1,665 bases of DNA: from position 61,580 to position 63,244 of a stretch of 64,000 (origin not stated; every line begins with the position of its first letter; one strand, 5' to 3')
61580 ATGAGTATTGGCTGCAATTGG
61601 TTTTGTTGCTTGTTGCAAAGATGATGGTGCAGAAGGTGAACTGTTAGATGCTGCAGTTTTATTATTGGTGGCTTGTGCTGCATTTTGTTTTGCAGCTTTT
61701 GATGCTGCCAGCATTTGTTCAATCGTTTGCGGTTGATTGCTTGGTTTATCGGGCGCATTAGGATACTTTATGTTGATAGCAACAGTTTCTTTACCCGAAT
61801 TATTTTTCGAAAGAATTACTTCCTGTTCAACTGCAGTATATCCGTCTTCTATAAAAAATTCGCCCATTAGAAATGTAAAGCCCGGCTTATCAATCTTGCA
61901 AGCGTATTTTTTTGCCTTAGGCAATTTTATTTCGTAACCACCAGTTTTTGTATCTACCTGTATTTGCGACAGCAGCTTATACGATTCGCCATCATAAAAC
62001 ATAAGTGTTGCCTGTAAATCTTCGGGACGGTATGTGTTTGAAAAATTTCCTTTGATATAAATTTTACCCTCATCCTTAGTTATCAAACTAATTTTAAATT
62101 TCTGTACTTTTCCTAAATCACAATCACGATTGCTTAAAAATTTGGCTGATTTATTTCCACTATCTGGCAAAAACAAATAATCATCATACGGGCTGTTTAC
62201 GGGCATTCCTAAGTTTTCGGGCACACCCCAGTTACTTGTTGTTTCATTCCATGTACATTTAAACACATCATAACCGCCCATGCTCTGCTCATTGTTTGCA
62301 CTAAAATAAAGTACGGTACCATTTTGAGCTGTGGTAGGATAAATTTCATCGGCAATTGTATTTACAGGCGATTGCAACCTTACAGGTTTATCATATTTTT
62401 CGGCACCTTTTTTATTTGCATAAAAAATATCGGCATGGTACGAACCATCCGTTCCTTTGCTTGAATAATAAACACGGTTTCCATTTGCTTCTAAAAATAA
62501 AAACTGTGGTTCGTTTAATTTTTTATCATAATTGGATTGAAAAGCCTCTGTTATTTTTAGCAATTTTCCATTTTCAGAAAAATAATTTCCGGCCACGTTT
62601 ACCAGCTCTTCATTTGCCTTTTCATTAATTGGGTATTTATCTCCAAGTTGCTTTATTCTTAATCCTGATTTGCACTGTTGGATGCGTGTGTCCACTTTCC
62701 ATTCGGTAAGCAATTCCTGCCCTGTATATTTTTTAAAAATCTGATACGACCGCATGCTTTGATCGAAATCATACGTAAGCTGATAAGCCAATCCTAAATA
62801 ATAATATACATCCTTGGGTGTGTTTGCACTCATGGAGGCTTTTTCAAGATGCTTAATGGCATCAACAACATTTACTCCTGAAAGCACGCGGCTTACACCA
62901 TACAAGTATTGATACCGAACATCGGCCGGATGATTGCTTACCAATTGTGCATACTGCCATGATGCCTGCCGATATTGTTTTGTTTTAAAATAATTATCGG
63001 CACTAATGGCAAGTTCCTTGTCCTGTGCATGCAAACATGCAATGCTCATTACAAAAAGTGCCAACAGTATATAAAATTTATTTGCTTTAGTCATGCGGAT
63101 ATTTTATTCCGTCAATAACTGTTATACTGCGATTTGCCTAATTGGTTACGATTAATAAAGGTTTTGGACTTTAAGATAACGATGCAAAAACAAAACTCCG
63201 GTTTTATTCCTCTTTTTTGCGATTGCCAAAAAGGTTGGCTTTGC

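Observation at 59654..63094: TPR/PD40 'OmpA-family-like' N-terminus fused to a recently homogenised 62-aa tandem repeat array in place of an OmpA domain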

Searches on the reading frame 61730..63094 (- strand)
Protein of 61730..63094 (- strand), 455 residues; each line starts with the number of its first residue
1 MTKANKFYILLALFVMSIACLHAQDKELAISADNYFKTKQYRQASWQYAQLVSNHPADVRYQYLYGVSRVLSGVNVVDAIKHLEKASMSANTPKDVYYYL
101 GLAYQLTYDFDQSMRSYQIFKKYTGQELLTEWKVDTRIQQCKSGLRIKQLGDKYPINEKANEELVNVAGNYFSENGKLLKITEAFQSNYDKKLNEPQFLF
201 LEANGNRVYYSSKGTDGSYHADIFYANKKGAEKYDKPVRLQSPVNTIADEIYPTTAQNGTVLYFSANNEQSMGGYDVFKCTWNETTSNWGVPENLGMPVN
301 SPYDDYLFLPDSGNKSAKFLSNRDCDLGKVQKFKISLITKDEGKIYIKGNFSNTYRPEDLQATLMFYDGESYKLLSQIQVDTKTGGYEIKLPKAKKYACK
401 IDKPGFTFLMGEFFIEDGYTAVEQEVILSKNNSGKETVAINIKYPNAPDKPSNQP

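Call 14: search_protein_families(library=pfam, proteins=[window:61742-63094:-], max_evalue=10)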
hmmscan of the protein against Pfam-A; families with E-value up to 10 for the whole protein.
seq(451 aa): 7 families
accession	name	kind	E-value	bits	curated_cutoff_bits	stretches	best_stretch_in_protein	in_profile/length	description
PF13174.12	TPR_6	-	0.0052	17.8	26.3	1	95-122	1-28/33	Tetratricopeptide repeat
PF12895.13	ANAPC3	-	0.017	15.8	27.2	2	78-112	7-41/82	Anaphase-promoting complex, cyclosome, subunit 3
PF07676.18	PD40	-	0.023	15.1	20.9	1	242-278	3-37/38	WD40-like Beta Propeller Repeat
PF25064.1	ARM_TT21_5th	-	0.028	15.2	27.8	1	31-119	7-97/117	TT21 fifth ARM repeats domain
PF19068.5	DUF5764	-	0.054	14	29.2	1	314-399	38-115/133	Family of unknown function (DUF5764)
PF13432.12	TPR_16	-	0.1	13.5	32.7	1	32-85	4-56/65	Tetratricopeptide repeat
PF07719.23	TPR_2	-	0.11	13.2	27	1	95-118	2-25/34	Tetratricopeptide repeat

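Call 32: predict_structure(alignment_id=A1)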
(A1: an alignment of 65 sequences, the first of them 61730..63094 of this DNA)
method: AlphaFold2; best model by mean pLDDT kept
length: 455 residues; sequences in the alignment: 65
mean_pLDDT: 92.4   pTM: 0.78
mean pLDDT of the five models: 92.4, 91.2, 91.0, 90.8, 90.7
residues with pLDDT >= 90: 368; 70-90: 72; 50-70: 11; < 50: 4
segments of 3 or more residues with pLDDT < 50: 452-455
pLDDT, mean of each block of 10 residues (from residue 1): 88 95 96 97 97 98 98 95 98 98 98 98 94 95 92 91 87 89 93 92 96 84 96 93 95 95 94 96 95 95 97 93 92 86 82 94 96 95 94 93 88 88 93 89 73 46
secondary structure, 60 per line:
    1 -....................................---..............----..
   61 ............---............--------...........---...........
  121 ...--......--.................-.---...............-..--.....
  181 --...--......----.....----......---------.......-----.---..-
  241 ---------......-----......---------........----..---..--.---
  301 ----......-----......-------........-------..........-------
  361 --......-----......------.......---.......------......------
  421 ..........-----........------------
elements in order: H2-37 H41-54 H59-72 H76-87 H96-106 H110-123 H126-131 H134-150 E156-163 H164-170 E176-180 H188-193 E198-202 E207-212 E222-228 E250-255 E261-266 E276-283 E305-310 E316-321 E329-336 E344-353 E363-368 E374-379 E386-392 E396-402 E409-414 E421-430 E436-443

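Call 36: fold_search(model_id=the predicted structure, library=pdb)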
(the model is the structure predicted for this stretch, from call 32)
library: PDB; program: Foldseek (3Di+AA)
matches with E <= 10: 1398; with E <= 0.001: 19
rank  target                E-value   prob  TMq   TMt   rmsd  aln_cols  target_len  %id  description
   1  9etn_A                1.0e-05  1.00  0.17  0.15  21.2       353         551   11  Crystal structure of murine CRTAC1 (released 2024-07-31)
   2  9q5x_A                2.0e-04  0.99  0.22  0.15  21.6       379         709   10  Human prolyl endopeptidase (PREP) - complex with KT-2-74 (released 2026-01-21)
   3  8wt1_F                2.3e-04  0.99  0.21  0.16  21.2       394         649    9  Crystal structure of S9 carboxypeptidase from Geobacillus sterothermophilus (released 2024-03-13)
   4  4ax4                  2.4e-04  0.99  0.21  0.15  21.6       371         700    8  PROLYL OLIGOPEPTIDASE FROM PORCINE BRAIN, H680A MUTANT (released 2012-09-26)
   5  3ddu                  2.6e-04  0.98  0.21  0.15  21.8       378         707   10  Prolyl Oligopeptidase with GSK552 (released 2008-08-19)
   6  3eq7                  3.0e-04  0.99  0.21  0.15  20.8       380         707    9  Prolyl oligopeptidase complexed with R-Pro-(decarboxy-Pro)-Type inhibitors (released 2009-08-25)
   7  8wt1_D                3.3e-04  0.99  0.21  0.16  21.8       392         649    9  Crystal structure of S9 carboxypeptidase from Geobacillus sterothermophilus (released 2024-03-13)
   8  9q5g_B                3.3e-04  0.99  0.21  0.15  21.4       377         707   10  Human prolyl endopeptidase (PREP) - apo form (released 2026-01-21)
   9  1vz3                  3.5e-04  0.98  0.21  0.15  21.9       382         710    9  PROLYL OLIGOPEPTIDASE FROM PORCINE BRAIN, T597C MUTANT (released 2004-07-01)
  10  8wt1_G                4.3e-04  0.98  0.20  0.14  20.8       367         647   10  Crystal structure of S9 carboxypeptidase from Geobacillus sterothermophilus (released 2024-03-13)
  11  8wt1_C                4.5e-04  0.99  0.21  0.15  20.3       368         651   10  Crystal structure of S9 carboxypeptidase from Geobacillus sterothermophilus (released 2024-03-13)
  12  7ear                  4.5e-04  0.44  0.14  0.12  19.8       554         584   11  A positively charged mutant Cry3Aa endotoxin (released 2021-04-28)
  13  4ja9                  5.0e-04  1.00  0.24  0.24   3.5       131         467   19  Rat PP5 apo (released 2014-02-19)
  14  8cqp_C                6.9e-04  1.00  0.19  0.57   4.7       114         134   23  Crystal structure of an 8-repeat consensus TPR superhelix with Calcium (low concentration) (released 2024-03-27)
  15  8wt1_A                7.2e-04  0.98  0.21  0.16  21.1       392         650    9  Crystal structure of S9 carboxypeptidase from Geobacillus sterothermophilus (released 2024-03-13)
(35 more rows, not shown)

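Call 94: search_protein_families(library=ncbifam, proteins=[window:61730-63094:-], max_evalue=10)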
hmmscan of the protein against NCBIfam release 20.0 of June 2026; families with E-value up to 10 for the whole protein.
window:61730-63094:- (455 aa): 5 families
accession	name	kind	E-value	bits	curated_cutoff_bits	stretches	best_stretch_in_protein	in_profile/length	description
NF053607.1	CHU_0125_OmpA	equivalog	2.7e-20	72.4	620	2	202-432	282-510/639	CHU_0125 family OmpA-like outer membrane integrity protein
NF052230.1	T9SS_PorE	exception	6.4e-17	61.1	600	2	202-328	287-409/648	PorE family type IX secretion system protein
NF040959.1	MamA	equivalog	0.00036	20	200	1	29-116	109-195/204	magnetosome protein MamA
TIGR02917.1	PEP_TPR_lipo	equivalog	0.052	11.4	312.2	1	28-115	366-452/899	XrtA/PEP-CTERM system TPR-repeat protein PrsT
NF007660.0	PRK10332.1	equivalog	0.11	13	86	1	10-58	19-67/107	prepilin-type N-terminal cleavage/methylation domain-containing protein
